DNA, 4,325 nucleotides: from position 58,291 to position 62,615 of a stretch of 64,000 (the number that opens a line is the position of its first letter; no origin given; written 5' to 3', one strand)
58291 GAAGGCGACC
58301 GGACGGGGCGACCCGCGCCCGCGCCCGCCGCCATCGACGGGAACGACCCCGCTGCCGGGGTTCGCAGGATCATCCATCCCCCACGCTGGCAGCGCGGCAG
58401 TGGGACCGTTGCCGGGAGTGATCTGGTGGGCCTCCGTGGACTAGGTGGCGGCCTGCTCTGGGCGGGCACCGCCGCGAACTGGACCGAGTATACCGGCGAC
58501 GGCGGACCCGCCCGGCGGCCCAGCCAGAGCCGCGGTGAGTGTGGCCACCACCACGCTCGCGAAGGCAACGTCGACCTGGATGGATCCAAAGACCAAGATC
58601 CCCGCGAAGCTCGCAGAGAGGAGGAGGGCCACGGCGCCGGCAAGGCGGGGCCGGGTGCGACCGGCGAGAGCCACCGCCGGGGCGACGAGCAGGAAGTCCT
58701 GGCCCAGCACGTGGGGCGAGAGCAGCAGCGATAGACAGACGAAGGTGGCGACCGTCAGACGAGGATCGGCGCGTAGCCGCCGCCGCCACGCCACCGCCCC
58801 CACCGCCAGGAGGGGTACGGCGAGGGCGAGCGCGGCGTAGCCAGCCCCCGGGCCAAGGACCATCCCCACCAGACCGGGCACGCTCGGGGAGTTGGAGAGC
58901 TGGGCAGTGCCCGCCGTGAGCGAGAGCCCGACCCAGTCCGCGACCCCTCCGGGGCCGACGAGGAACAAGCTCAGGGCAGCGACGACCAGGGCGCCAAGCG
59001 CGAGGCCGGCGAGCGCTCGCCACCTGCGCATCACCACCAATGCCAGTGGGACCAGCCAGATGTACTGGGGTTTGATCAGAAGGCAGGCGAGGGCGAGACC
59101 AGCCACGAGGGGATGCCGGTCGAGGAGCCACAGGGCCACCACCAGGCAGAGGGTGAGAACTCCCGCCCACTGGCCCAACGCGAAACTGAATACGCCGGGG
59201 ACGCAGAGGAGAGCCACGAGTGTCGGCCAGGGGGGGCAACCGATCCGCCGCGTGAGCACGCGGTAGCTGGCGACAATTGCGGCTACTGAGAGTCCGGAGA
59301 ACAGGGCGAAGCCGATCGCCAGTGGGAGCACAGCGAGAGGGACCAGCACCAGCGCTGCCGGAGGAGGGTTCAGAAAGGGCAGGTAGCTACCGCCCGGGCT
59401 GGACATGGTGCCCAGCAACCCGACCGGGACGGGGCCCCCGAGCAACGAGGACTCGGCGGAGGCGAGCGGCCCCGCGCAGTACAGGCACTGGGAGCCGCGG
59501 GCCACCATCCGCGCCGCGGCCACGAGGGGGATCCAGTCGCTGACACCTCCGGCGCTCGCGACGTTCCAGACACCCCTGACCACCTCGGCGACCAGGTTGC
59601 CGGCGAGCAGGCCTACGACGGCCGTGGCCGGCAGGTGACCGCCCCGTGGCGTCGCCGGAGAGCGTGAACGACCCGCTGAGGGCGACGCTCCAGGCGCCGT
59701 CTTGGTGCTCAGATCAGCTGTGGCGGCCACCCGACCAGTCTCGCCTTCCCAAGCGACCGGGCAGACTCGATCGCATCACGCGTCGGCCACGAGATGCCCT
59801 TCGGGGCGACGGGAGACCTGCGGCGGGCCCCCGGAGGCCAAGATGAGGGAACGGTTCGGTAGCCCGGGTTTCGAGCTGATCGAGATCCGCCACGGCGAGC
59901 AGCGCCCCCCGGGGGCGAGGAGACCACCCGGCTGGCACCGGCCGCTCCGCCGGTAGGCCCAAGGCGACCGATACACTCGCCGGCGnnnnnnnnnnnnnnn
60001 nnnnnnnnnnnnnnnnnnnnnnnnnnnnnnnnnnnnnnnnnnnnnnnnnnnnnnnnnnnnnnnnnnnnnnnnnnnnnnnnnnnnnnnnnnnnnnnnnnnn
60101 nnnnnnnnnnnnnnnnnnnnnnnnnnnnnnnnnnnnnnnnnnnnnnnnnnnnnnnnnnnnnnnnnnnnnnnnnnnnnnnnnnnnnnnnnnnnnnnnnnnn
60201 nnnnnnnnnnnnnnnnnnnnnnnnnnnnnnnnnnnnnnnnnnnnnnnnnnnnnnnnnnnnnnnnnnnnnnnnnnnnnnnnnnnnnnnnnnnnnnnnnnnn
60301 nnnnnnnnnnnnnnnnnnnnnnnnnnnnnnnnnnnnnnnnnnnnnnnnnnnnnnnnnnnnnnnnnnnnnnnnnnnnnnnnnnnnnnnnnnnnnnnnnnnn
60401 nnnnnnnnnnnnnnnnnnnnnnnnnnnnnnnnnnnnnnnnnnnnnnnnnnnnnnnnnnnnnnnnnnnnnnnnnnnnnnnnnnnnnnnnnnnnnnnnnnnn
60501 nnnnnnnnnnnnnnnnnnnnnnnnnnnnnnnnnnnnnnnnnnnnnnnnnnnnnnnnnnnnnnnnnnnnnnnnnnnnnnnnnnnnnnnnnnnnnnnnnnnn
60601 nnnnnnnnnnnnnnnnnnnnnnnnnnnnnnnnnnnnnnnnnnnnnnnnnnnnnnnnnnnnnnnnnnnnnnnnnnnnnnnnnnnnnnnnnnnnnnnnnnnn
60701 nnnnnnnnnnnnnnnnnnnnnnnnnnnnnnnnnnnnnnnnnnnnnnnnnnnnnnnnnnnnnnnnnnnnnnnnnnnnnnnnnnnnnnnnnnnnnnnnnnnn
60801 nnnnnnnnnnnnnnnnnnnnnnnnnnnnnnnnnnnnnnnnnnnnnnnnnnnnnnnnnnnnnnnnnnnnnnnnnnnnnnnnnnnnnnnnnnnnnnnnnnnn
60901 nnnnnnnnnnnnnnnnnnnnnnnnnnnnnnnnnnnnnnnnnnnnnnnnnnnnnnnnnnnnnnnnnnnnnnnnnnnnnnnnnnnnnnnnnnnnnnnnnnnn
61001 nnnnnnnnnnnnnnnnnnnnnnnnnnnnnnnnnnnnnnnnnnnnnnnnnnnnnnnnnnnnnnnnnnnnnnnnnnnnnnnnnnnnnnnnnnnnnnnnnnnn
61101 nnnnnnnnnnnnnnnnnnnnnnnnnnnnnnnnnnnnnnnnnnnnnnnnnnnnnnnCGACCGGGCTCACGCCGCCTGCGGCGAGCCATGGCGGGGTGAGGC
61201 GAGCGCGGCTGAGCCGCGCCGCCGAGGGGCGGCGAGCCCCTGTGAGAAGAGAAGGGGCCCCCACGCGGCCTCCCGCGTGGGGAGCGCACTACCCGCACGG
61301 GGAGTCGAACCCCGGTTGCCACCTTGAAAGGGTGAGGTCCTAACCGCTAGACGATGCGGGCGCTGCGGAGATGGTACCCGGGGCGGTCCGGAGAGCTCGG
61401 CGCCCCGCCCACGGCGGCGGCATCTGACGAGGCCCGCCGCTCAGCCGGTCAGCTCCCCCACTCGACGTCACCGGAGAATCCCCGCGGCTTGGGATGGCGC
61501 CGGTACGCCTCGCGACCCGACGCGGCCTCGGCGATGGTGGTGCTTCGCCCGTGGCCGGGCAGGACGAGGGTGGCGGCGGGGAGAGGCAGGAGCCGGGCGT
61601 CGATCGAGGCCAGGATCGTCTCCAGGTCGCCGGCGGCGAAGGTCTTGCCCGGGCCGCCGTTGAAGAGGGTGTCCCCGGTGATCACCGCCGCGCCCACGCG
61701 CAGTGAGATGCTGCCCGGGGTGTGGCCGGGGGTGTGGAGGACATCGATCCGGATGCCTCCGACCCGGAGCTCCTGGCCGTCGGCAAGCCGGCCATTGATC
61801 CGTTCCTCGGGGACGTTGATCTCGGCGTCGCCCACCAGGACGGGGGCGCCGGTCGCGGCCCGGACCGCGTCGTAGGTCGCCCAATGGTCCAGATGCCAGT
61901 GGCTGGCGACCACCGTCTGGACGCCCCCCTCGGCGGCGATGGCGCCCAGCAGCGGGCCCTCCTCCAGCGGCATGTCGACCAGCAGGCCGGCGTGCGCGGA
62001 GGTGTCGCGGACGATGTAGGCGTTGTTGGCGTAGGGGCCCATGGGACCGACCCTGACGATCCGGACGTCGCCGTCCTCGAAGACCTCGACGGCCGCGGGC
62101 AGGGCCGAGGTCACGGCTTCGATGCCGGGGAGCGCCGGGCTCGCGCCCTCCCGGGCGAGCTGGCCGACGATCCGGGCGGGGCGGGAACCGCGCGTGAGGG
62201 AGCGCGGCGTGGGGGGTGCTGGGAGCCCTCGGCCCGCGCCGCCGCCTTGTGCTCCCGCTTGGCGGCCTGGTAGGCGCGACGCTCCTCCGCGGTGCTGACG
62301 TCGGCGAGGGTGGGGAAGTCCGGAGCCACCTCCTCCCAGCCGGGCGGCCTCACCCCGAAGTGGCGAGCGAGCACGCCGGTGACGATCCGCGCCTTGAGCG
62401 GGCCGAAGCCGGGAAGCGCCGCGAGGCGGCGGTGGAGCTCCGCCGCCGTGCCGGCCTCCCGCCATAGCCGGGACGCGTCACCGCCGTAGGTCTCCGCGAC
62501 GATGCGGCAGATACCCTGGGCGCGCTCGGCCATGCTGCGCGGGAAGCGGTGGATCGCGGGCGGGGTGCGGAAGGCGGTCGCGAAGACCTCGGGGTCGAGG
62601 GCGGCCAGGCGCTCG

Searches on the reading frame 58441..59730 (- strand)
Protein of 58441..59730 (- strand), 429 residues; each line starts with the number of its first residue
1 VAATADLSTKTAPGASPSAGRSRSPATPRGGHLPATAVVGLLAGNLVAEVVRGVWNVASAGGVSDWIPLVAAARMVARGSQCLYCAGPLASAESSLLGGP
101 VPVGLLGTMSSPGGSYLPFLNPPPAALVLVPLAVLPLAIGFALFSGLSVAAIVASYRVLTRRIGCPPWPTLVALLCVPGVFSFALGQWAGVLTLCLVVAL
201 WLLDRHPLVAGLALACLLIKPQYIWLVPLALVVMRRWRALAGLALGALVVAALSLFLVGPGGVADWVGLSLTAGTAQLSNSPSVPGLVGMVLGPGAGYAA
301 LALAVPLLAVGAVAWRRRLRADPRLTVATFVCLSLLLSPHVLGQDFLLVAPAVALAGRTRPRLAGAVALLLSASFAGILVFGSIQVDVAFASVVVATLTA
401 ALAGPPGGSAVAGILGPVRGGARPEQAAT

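Call 51: search_protein_families(library=pfam, proteins=[window:58441-59730:-], max_evalue=0.00001)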
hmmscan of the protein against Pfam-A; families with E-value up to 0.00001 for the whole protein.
window:58441-59730:- (429 aa): 1 family
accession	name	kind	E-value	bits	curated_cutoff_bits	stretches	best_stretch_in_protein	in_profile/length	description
PF09594.16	GT87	-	5.9e-29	101.9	25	1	119-339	1-237/237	Glycosyltransferase family 87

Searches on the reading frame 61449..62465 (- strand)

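Call 51: search_protein_families(library=pfam, proteins=[window:61449-62465:-], max_evalue=0.00001)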
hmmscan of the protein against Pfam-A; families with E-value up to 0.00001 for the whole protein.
window:61449-62465:- (338 aa): 1 family
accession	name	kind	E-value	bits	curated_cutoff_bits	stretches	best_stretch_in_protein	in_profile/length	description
PF00753.33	Lactamase_B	-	5e-10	40.1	22.7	1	177-305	39-196/196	Metallo-beta-lactamase superfamily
